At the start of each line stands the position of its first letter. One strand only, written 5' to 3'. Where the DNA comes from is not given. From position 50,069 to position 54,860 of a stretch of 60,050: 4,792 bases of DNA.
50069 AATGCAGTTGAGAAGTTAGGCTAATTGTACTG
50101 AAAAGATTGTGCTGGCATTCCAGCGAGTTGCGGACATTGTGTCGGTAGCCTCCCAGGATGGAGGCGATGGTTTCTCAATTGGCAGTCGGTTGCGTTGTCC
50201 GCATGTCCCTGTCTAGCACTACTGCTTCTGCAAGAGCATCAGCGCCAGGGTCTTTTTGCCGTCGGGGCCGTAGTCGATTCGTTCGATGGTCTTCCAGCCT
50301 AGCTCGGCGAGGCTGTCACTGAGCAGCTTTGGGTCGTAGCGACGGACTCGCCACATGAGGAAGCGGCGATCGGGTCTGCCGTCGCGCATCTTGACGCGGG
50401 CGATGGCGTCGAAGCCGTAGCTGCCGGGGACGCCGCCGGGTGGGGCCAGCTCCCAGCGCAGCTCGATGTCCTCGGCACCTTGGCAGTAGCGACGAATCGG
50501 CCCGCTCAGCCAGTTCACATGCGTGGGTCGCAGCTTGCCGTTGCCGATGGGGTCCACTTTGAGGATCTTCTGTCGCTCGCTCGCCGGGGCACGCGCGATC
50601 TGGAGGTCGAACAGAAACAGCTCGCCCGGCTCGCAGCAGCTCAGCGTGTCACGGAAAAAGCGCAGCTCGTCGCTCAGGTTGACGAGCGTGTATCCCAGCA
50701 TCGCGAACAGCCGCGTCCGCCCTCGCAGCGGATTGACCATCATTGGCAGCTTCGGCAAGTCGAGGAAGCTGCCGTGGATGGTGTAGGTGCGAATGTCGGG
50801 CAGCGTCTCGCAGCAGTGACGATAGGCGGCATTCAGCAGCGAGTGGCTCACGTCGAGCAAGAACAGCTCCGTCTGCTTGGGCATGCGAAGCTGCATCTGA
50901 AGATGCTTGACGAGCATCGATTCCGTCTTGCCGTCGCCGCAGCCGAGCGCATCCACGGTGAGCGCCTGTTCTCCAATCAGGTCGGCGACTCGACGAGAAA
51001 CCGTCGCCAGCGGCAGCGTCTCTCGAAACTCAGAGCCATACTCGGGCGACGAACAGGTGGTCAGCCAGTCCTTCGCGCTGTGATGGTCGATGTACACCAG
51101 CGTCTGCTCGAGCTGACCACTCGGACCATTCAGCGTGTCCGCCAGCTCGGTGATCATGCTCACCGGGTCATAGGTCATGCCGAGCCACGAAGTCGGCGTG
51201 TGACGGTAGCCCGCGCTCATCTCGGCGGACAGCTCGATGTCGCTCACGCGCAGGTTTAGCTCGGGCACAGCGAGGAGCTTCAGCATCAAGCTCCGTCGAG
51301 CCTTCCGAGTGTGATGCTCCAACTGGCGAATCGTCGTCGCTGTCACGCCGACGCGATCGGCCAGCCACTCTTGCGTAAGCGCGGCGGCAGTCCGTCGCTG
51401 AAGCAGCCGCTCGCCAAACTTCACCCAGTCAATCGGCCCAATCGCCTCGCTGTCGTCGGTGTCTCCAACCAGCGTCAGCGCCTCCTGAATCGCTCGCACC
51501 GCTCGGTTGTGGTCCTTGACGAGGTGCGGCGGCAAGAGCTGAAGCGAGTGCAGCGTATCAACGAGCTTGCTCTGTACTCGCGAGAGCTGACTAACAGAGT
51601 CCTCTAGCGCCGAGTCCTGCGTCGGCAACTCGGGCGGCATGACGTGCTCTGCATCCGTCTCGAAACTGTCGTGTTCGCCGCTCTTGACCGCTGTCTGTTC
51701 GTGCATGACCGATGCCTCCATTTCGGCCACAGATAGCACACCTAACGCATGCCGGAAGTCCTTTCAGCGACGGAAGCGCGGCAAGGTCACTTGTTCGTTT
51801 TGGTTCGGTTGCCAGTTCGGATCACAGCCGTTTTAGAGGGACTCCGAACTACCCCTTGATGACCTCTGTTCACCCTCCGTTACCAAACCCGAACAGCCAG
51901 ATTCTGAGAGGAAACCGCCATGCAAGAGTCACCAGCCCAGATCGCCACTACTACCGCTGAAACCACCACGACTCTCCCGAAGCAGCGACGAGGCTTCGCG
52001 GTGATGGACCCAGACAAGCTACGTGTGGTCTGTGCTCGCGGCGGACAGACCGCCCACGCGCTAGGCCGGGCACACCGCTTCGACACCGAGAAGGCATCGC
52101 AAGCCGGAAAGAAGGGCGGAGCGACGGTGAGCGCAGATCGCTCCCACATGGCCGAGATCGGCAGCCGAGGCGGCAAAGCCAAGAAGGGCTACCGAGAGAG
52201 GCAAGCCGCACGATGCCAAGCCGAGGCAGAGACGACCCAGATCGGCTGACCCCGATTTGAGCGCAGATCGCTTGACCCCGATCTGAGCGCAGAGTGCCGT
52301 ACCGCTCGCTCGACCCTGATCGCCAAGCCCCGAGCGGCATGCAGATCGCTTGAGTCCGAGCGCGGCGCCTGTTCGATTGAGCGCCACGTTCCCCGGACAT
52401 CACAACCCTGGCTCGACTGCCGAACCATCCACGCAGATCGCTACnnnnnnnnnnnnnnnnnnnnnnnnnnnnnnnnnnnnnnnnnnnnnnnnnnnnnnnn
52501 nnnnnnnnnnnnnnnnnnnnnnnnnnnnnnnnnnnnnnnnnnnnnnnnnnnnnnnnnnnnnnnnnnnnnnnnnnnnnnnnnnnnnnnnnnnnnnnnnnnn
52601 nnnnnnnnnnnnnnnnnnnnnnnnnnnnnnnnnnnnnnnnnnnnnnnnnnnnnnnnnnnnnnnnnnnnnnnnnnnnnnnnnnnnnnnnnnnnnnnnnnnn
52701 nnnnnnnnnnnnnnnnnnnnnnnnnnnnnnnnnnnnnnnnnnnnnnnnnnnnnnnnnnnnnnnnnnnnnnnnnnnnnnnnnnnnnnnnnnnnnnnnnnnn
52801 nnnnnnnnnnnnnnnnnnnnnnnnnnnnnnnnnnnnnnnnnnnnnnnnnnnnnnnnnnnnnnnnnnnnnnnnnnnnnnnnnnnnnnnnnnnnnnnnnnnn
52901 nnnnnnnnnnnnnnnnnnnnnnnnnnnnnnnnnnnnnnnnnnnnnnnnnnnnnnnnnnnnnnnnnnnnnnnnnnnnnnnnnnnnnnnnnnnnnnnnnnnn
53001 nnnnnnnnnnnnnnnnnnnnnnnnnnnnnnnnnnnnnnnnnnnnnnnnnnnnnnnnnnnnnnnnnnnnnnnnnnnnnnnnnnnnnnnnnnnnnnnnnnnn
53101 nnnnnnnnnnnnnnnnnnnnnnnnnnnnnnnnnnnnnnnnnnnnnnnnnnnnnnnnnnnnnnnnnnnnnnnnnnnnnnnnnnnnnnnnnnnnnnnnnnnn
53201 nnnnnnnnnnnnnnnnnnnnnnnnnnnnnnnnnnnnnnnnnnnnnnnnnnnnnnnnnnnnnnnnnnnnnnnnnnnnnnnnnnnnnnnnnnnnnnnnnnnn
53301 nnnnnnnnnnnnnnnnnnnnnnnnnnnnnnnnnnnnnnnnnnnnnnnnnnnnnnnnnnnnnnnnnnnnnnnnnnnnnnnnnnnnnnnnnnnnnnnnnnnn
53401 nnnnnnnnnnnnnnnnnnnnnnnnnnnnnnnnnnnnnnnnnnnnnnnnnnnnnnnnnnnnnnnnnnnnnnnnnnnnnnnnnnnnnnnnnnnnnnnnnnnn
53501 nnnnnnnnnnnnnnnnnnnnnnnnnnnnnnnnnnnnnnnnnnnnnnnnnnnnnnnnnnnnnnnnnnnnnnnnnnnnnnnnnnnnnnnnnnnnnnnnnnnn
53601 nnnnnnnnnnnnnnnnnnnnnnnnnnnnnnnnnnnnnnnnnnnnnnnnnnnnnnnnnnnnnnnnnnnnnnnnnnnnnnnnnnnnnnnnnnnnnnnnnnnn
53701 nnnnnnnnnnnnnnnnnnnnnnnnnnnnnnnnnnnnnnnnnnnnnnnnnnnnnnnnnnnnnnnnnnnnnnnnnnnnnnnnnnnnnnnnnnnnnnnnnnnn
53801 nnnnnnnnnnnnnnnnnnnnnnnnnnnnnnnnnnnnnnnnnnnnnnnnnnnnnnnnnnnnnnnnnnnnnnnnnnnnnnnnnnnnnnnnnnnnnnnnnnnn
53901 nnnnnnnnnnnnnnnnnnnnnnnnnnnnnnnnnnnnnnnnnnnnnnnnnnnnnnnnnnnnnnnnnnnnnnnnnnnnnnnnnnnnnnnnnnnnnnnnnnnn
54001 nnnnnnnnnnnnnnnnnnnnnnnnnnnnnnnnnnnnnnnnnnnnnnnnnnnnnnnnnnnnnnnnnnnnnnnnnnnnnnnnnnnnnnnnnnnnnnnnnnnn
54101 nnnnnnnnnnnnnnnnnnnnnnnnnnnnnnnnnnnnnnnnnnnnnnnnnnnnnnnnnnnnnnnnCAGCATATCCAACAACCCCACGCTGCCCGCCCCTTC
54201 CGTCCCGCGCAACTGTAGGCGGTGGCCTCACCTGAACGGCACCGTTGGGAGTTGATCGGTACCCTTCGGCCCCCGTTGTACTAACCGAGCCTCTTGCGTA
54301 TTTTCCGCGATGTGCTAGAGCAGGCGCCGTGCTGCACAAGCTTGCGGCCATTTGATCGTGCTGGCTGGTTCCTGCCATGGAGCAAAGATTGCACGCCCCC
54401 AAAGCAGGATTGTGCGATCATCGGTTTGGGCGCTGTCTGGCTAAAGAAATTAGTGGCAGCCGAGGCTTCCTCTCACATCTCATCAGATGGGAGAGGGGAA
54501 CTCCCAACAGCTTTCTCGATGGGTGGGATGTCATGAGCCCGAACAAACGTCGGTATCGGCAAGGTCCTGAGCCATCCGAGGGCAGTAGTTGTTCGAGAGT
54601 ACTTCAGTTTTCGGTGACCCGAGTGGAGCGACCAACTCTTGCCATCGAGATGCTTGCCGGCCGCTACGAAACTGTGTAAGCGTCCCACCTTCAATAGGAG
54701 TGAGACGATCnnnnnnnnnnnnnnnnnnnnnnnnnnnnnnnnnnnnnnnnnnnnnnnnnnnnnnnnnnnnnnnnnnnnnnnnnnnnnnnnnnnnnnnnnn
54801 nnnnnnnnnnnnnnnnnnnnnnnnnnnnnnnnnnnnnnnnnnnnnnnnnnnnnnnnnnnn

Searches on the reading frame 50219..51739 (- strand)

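Call 10: search_protein_families(library=pfam, proteins=[window:50219-51739:-], max_evalue=0.01)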
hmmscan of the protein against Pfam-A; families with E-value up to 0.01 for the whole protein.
window:50219-51739:- (506 aa): 4 families
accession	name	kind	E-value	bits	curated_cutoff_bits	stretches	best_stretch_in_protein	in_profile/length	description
PF10017.15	Methyltransf_33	-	3.4e-11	43.2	23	1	198-377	4-175/304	Histidine-specific methyltransferase, SAM-dependent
PF13560.12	HTH_31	-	2.8e-06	28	27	1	108-156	2-51/64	Helix-turn-helix domain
PF01381.28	HTH_3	-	0.0013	19.2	23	1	114-159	3-48/55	Helix-turn-helix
PF04545.22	Sigma70_r4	-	0.0065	16.4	24.1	0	113-146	13-46/50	Sigma-70, region 4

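Call 12: search_protein_families(library=padloc, proteins=[window:50219-51739:-], max_evalue=0.001)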
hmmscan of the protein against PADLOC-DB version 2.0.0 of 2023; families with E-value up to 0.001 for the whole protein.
window:50219-51739:- (506 aa): 1 family
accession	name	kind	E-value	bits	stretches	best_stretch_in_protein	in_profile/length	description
PDLC03664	Control_protein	-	0.00029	19.3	1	104-155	10-61/74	control protein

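Call 56: search_protein_families(library=ncbifam, proteins=[window:50219-51739:-], max_evalue=0.001)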
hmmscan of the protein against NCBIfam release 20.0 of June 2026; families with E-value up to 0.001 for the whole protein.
window:50219-51739:- (506 aa): 2 families
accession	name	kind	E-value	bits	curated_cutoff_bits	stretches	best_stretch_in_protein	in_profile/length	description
TIGR03438.1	egtD_ergothio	equivalog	1.3e-09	37.7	290.9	1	200-381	7-179/301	L-histidine N(alpha)-methyltransferase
TIGR03070.1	couple_hipB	subfamily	1.6e-06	27.9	71.65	1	107-158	2-53/58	type II toxin-antitoxin system Y4mF family antitoxin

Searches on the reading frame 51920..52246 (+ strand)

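Call 10: search_protein_families(library=pfam, proteins=[window:51920-52246:+], max_evalue=0.01)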
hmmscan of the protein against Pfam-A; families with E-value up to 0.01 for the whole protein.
window:51920-52246:+ (109 aa): 1 family
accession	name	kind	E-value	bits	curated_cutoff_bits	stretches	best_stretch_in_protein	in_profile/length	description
PF10685.14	KGG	-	0.00018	22.2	20.4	0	54-67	5-18/22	Stress-induced bacterial acidophilic repeat motif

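Call 56: search_protein_families(library=ncbifam, proteins=[window:51920-52246:+], max_evalue=0.001)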
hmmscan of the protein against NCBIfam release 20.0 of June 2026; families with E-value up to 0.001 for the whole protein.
window:51920-52246:+ (109 aa): 0 families

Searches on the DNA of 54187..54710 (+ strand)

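Call 78: search_dna_similar(query=window:54187-54710:+, collection=plasmids, mode=distant, max_rows=10)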
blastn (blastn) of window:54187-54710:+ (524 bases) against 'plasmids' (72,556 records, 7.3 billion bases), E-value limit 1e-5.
No match.
